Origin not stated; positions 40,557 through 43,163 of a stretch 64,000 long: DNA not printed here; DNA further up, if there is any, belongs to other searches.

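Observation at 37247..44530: T9SS cargo island: orphan ABC ATPase, thioredoxin-motif secreted protein, PNGase F homolog, then leucyl aminopeptidase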

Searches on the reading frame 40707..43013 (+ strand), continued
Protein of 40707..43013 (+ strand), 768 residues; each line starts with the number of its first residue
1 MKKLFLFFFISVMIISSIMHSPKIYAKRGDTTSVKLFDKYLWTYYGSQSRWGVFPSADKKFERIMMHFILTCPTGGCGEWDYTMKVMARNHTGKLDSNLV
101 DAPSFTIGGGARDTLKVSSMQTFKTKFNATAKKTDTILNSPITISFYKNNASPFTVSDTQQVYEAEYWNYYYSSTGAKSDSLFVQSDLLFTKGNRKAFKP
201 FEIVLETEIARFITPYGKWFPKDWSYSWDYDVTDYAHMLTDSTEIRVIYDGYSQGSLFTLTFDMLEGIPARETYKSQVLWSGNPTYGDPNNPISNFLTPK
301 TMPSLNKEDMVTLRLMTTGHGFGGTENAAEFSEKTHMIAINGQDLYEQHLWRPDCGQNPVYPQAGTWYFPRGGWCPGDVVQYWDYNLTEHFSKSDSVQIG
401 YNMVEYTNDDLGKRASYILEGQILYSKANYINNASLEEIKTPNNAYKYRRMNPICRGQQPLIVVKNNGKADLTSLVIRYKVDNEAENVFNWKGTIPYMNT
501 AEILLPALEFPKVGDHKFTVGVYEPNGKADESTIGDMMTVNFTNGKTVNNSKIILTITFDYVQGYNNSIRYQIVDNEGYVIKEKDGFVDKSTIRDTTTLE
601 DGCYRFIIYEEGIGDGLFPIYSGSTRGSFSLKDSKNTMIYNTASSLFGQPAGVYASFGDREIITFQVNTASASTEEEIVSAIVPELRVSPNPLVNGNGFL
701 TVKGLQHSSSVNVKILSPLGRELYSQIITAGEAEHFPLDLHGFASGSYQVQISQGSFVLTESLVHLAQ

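Call 11: find_homologous_proteins(query=window:40707-43013:+, max_evalue=0.00001)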
Query window:40707-43013:+ (768 aa): 533 proteins with E <= 0.00001 among 5271 candidates; the best 120 are listed.
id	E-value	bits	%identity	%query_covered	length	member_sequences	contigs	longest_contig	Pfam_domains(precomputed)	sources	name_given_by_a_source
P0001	0.0e+0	1755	97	100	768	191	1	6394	PF09113.16,PF18962.8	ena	-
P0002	0.0e+0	1122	63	97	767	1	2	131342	PF09113.16,PF18962.8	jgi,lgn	jgi:hypothetical protein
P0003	0.0e+0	1092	60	100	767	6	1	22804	PF09113.16,PF18962.8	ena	-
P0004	0.0e+0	1081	60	98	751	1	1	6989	PF09113.16,PF18962.8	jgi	jgi:hypothetical protein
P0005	0.0e+0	1063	58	99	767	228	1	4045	PF09113.16,PF18962.8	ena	-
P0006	0.0e+0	1060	59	100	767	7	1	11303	PF09113.16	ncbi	ncbi:MAG: peptide-N-glycosidase F-related protein [bacterium]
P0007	0.0e+0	1055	58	100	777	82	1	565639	PF09113.16,PF18962.8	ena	-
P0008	0.0e+0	1051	57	99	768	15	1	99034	PF09113.16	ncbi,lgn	ncbi:MAG: peptide-N-glycosidase F-related protein [Candidatus Kapaibacteriota bacterium]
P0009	0.0e+0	1051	58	100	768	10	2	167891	PF09113.16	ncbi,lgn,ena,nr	ncbi:MAG: hypothetical protein EBU66_05875 [Bacteroidetes bacterium]|nr:hypothetical protein [bacter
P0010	1.8e-220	752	44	100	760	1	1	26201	PF09113.16,PF18962.8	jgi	-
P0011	1.4e-212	726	44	100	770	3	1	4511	PF09113.16,PF18962.8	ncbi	ncbi:MAG: peptide-N-glycosidase F-related protein [Candidatus Kapaibacterium sp.]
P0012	6.1e-211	721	44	99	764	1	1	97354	PF09113.16,PF18962.8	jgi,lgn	jgi:hypothetical protein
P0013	2.0e-209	716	44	95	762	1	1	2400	PF09113.16,PF18962.8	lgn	-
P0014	2.1e-203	696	43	96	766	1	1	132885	PF09113.16,PF18962.8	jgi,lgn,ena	-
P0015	6.5e-202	691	43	98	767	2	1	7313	PF09113.16,PF18962.8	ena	-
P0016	4.5e-201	688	44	96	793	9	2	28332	PF09113.16,PF18962.8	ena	-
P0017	2.4e-200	686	43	99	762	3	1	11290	PF09113.16,PF18962.8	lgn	-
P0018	4.8e-199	681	44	95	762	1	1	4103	PF09113.16,PF18962.8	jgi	jgi:hypothetical protein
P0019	3.0e-196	672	42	96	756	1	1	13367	PF09113.16,PF18962.8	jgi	jgi:hypothetical protein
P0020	3.4e-192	659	42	97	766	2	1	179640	PF09113.16,PF18962.8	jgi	-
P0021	1.5e-191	657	41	98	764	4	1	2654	PF09113.16,PF18962.8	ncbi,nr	ncbi:MAG TPA: peptide-N-glycosidase F-related protein [Candidatus Kapabacteria bacterium]|nr:peptide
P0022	5.5e-191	655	44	99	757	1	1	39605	PF09113.16,PF18962.8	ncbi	ncbi:MAG: peptide-N-glycosidase F-related protein [Bacteroidota bacterium]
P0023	2.1e-190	653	42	96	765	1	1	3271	PF09113.16,PF18962.8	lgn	-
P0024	3.4e-189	649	43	98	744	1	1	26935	PF09113.16,PF18962.8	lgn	-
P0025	2.7e-187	643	42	99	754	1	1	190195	PF09113.16,PF18962.8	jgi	jgi:hypothetical protein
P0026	5.3e-187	642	40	98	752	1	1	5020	PF09113.16,PF18962.8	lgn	-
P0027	1.2e-185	637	41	99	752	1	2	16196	PF09113.16,PF18962.8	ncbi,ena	-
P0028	8.8e-184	631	41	99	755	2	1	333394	PF09113.16,PF18962.8,PF11589.15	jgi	-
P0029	2.1e-183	630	40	99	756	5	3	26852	PF09113.16,PF18962.8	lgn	-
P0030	2.4e-183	630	41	99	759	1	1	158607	PF09113.16,PF18962.8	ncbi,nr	ncbi:MAG TPA: peptide-N-glycosidase F-related protein [Candidatus Kapabacteria bacterium]|nr:peptide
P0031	4.4e-181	622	40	96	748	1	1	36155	PF09113.16,PF18962.8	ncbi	-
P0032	8.2e-181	621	41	99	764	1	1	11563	PF09113.16,PF18962.8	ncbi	-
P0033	7.0e-180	618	41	97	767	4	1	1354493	PF09113.16,PF18962.8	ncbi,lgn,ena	-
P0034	3.6e-179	616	41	98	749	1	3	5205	PF09113.16,PF18962.8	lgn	-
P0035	8.0e-179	615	41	96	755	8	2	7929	PF09113.16,PF18962.8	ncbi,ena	-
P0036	9.0e-178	611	40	99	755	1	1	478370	PF09113.16,PF18962.8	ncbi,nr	ncbi:MAG: hypothetical protein JSS75_03215 [Bacteroidetes bacterium]|nr:hypothetical protein [Bacter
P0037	4.0e-177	609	40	98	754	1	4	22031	PF09113.16,PF18962.8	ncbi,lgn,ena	-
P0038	4.7e-176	605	40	98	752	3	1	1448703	PF09113.16,PF09112.16,PF18962.8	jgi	jgi:hypothetical protein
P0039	5.2e-176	605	40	98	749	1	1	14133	PF09113.16,PF18962.8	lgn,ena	-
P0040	3.6e-175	602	39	98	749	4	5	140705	PF09113.16,PF18962.8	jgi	jgi:hypothetical protein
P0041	4.9e-175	602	40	97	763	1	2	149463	PF09113.16,PF18962.8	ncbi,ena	-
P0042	1.3e-174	601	40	98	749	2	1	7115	PF09113.16,PF09112.16,PF18962.8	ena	-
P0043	3.3e-174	599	41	99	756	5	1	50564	PF09113.16,PF18962.8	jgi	-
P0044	8.0e-174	598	54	60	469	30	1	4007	PF09113.16,PF18962.8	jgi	jgi:hypothetical protein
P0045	1.1e-173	598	39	98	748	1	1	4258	PF09113.16,PF18962.8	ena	-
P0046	3.6e-173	596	40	99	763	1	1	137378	PF09113.16,PF18962.8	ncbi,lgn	-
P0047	6.5e-173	595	40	98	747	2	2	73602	PF09113.16,PF18962.8,PF11589.15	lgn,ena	-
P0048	3.7e-172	592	40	96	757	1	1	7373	PF09113.16,PF18962.8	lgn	-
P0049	7.3e-172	592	40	99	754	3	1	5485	PF09113.16,PF18962.8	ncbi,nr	ncbi:MAG TPA: peptide-N-glycosidase F-related protein [Candidatus Kapabacteria bacterium]|nr:peptide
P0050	8.2e-172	591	38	99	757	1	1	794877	PF09113.16,PF18962.8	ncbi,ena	-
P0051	3.6e-169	583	39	96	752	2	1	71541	PF09113.16,PF18962.8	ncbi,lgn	-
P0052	3.6e-168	579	45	79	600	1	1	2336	PF09113.16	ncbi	ncbi:MAG: peptide-N-glycosidase F-related protein, partial [Ignavibacteriota bacterium]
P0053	3.6e-167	576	39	99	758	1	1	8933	PF09113.16,PF18962.8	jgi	jgi:hypothetical protein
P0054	2.3e-163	563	41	73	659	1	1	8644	PF09113.16,PF18962.8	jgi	jgi:hypothetical protein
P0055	6.6e-159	549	37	97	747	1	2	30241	PF09113.16,PF09112.16,PF18962.8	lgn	-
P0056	3.6e-157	543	41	72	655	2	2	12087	PF09113.16,PF18962.8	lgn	-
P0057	2.4e-149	517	40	72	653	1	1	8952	PF09113.16,PF18962.8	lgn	-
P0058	2.7e-147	510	41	73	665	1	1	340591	PF09113.16,PF18962.8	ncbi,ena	-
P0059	3.1e-147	510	40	73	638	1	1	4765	PF09113.16,PF18962.8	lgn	-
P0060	3.7e-133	464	34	98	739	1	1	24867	PF09113.16,PF09112.16,PF18962.8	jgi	jgi:hypothetical protein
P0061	9.6e-133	462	39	71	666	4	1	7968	PF09113.16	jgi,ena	jgi:hypothetical protein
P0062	9.5e-130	452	44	60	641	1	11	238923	PF09113.16,PF18962.8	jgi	jgi:hypothetical protein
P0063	2.9e-127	444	35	98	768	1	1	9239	PF09113.16,PF18962.8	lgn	-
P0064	1.2e-123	432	47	54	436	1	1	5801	PF09113.16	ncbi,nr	ncbi:MAG TPA: peptide-N-glycosidase F-related protein, partial [Patescibacteria group bacterium]|nr:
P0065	1.6e-122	428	33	87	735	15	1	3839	PF09113.16,PF18962.8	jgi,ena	jgi:hypothetical protein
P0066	4.0e-121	424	32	99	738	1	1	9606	PF09113.16,PF09112.16,PF18962.8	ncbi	-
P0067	5.4e-117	410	39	72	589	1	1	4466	PF09113.16,PF18962.8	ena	-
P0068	7.3e-116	406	32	99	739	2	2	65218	PF09113.16,PF18962.8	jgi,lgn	-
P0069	1.4e-112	395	40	68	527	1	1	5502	PF09113.16,PF18962.8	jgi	jgi:Peptide-N-glycosidase F, C terminal/Secretion system C-terminal sorting domain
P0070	9.0e-112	393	34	82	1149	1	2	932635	PF09113.16,PF13385.14,PF18962.8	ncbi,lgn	-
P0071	3.6e-110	388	37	74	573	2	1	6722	PF09113.16,PF18962.8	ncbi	ncbi:MAG: peptide-N-glycosidase F-related protein [Candidatus Kapaibacterium sp.]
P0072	2.6e-107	378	33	92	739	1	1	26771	PF09113.16,PF18962.8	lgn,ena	-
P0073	3.7e-107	378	32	86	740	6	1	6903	PF09113.16,PF18962.8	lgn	-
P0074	8.8e-107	376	33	98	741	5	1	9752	PF09113.16,PF18962.8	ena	-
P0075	1.3e-106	376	32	99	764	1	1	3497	PF09113.16,PF18962.8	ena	-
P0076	6.1e-106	374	31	93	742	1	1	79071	PF09113.16,PF18962.8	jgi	jgi:hypothetical protein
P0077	5.8e-105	370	33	83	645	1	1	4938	PF09113.16,PF09112.16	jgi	jgi:hypothetical protein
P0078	7.3e-105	370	30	96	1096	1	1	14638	PF09113.16,PF00801.27,PF18962.8,PF18911.7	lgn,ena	-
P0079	2.9e-103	365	40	54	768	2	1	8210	PF09113.16,PF18962.8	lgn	-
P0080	3.5e-103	364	31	84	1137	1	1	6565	PF09113.16,PF13385.14,PF18962.8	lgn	-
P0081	1.0e-102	363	33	82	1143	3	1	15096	PF09113.16,PF13385.14,PF18962.8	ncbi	ncbi:MAG: peptide-N-glycosidase F-related protein [Candidatus Kapaibacterium sp.]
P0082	1.8e-102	362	40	52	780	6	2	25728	PF09113.16,PF18962.8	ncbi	-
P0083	1.6e-101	359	33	83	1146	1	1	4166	PF09113.16,PF13385.14,PF18962.8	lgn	-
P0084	1.8e-101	359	31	87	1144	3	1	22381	PF09113.16,PF13385.14,PF18962.8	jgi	jgi:hypothetical protein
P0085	5.9e-101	357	40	56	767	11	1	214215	PF22073.3,PF09113.16,PF15780.12,PF22544.3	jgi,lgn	jgi:hypothetical protein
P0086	8.7e-101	357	31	93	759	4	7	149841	PF09113.16,PF18962.8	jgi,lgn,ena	-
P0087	8.9e-101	356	41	52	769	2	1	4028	PF22073.3,PF09113.16,PF15780.12,PF18962.8,PF22544.3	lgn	-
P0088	3.8e-100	354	32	92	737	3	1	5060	PF09113.16,PF18962.8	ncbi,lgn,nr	ncbi:MAG: T9SS type A sorting domain-containing protein [Bacteroidia bacterium]|nr:T9SS type A sorti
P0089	1.5e-99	352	40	58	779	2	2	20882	PF09113.16,PF15780.12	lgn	-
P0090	3.1e-98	348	38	63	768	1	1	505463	PF22073.3,PF09113.16,PF15780.12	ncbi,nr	ncbi:MAG: hypothetical protein IPM69_05420 [Ignavibacteria bacterium]|nr:hypothetical protein [Ignav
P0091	8.4e-95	337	35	63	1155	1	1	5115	PF09113.16,PF13385.14,PF18962.8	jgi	jgi:hypothetical protein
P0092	5.6e-94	334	30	95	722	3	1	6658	PF09113.16,PF18962.8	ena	-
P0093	7.9e-94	334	31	95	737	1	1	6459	PF09113.16,PF09112.16,PF18962.8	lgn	-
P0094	3.4e-93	331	38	57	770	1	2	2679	PF09113.16,PF18962.8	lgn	-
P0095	7.3e-92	327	32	74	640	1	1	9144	PF09113.16,PF18962.8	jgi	jgi:hypothetical protein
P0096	3.9e-91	325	39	55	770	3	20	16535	PF22073.3,PF09113.16,PF15780.12,PF18962.8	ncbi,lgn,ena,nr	ncbi:hypothetical protein MASR2M18_10390 [Ignavibacteria bacterium]|nr:hypothetical protein [Bactero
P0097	4.4e-91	324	31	83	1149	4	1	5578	PF09113.16,PF13385.14,PF18962.8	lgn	-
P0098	1.6e-89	319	36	53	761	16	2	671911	PF09113.16,PF15780.12,PF18962.8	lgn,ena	-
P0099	2.0e-89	319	37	54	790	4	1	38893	PF22073.3,PF09113.16,PF15780.12,PF18962.8,PF22544.3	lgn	-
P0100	3.1e-89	318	40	52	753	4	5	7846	PF09113.16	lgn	-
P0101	1.1e-88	316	38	52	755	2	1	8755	PF09113.16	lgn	-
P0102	4.2e-88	315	37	53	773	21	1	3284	PF22073.3,PF09113.16,PF15780.12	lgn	-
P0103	7.7e-88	314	36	56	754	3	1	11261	PF09113.16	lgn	-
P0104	2.6e-87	312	40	56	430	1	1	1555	PF09113.16,PF18962.8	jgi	jgi:hypothetical protein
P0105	8.0e-86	307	37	56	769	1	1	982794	PF22073.3,PF09113.16,PF18962.8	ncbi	-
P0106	1.2e-85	306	37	56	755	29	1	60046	PF09113.16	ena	-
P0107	1.6e-85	306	39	52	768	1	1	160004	PF22073.3,PF09113.16,PF15780.12,PF18962.8,PF22544.3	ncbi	-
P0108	4.6e-85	305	30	86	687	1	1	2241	PF09113.16,PF18962.8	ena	-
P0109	4.9e-85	304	38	52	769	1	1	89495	PF09113.16,PF18962.8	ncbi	-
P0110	3.6e-84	302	33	72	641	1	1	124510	PF09113.16,PF18962.8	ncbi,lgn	-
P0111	1.0e-83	300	34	57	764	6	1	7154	PF09113.16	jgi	jgi:hypothetical protein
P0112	6.0e-83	298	30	84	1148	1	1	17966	PF09113.16,PF13385.14,PF18962.8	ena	-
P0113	1.1e-82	297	38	52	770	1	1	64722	PF09113.16,PF18962.8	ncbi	-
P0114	1.4e-82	296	32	72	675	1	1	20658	PF09113.16,PF18962.8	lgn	-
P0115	1.7e-82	296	32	74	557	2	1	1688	PF09113.16,PF18962.8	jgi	jgi:hypothetical protein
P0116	3.0e-82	295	37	54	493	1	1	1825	PF09113.16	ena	-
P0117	2.7e-81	292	30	81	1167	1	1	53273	PF09113.16,PF13385.14,PF18962.8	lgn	-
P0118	7.1e-81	291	31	82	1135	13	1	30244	PF09113.16,PF13385.14,PF18962.8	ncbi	-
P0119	1.1e-80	290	30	71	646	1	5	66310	PF09113.16,PF18962.8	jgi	jgi:hypothetical protein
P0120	1.3e-80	290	31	73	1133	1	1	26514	PF09113.16,PF13385.14,PF18962.8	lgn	-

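Call 13: find_encoding_contigs(protein=window:40707-43013:+, flank=10000, max_places=4)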
Protein window:40707-43013:+ (768 aa): no gene with exactly this product is on record in the collection.

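Call 14: find_encoding_contigs(protein=P0002, flank=10000, max_places=2)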
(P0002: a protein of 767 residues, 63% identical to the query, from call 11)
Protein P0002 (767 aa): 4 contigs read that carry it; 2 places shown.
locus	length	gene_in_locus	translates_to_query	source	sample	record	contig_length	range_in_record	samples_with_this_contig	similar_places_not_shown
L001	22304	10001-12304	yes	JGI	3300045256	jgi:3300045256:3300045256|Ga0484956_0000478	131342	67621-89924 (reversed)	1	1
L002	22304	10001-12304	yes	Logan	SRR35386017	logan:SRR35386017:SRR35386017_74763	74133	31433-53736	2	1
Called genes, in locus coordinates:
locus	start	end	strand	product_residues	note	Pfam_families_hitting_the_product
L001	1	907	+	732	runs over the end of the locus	PF07715:Plug, PF00593:TonB_dep_Rec_b-barrel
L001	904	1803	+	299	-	-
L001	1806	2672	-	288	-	PF10043:DUF2279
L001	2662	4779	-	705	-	PF17517:IgGFc_binding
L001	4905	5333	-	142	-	-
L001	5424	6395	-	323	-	PF08240:ADH_N, PF00107:ADH_zinc_N, PF13602:ADH_zinc_N_2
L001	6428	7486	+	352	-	PF00005:ABC_tran, PF13304:AAA_21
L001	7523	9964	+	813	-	PF06764:DUF1223 (faint), PF07610:DUF1573 (faint), PF22544:HYDIN_VesB_CFA65-like_Ig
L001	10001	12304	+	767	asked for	PF09113:N-glycanase_C, PF18962:Por_Secre_tail (weak)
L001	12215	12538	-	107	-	-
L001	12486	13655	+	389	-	PF00072:Response_reg, PF02518:HATPase_c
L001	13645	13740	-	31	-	-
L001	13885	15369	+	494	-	PF02789:Peptidase_M17_N, PF00883:Peptidase_M17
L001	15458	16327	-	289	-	-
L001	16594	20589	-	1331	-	PF17517:IgGFc_binding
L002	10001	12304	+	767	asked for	PF09113:N-glycanase_C, PF18962:Por_Secre_tail (weak)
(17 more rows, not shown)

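Call 15: find_encoding_contigs(protein=P0007, flank=10000, max_places=2)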
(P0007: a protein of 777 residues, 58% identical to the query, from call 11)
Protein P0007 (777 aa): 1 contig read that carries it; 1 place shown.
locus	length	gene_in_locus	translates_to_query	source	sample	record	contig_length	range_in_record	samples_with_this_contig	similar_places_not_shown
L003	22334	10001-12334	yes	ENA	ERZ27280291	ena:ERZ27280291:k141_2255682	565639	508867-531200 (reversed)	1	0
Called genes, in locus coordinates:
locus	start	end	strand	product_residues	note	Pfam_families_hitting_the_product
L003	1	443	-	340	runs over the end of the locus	PF27123:CrtC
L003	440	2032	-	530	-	PF00672:HAMP, PF00512:HisKA, PF02518:HATPase_c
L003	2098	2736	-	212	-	PF22175:Ogg-HhH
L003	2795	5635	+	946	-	PF02739:5_3_exonuc_N, PF01367:5_3_exonuc, PF01612:DNA_pol_A_exo1, PF22619:DNA_polI_exo1, PF00476:DNA_pol_A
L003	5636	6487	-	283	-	PF10043:DUF2279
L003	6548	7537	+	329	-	PF00005:ABC_tran, PF13304:AAA_21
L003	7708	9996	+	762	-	PF15780:ASH (faint), PF22073:Cep192_D4 (faint), PF22544:HYDIN_VesB_CFA65-like_Ig (weak)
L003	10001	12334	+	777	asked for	PF09113:N-glycanase_C, PF18962:Por_Secre_tail (faint)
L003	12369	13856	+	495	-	PF02789:Peptidase_M17_N, PF00883:Peptidase_M17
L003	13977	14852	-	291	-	-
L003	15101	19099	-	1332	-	PF17517:IgGFc_binding, PF15780:ASH (faint), PF22544:HYDIN_VesB_CFA65-like_Ig (faint)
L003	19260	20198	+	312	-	PF00226:DnaJ, PF01556:DnaJ_C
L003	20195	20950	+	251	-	PF01975:SurE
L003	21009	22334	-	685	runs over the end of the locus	PF00675:Peptidase_M16, PF05193:Peptidase_M16_C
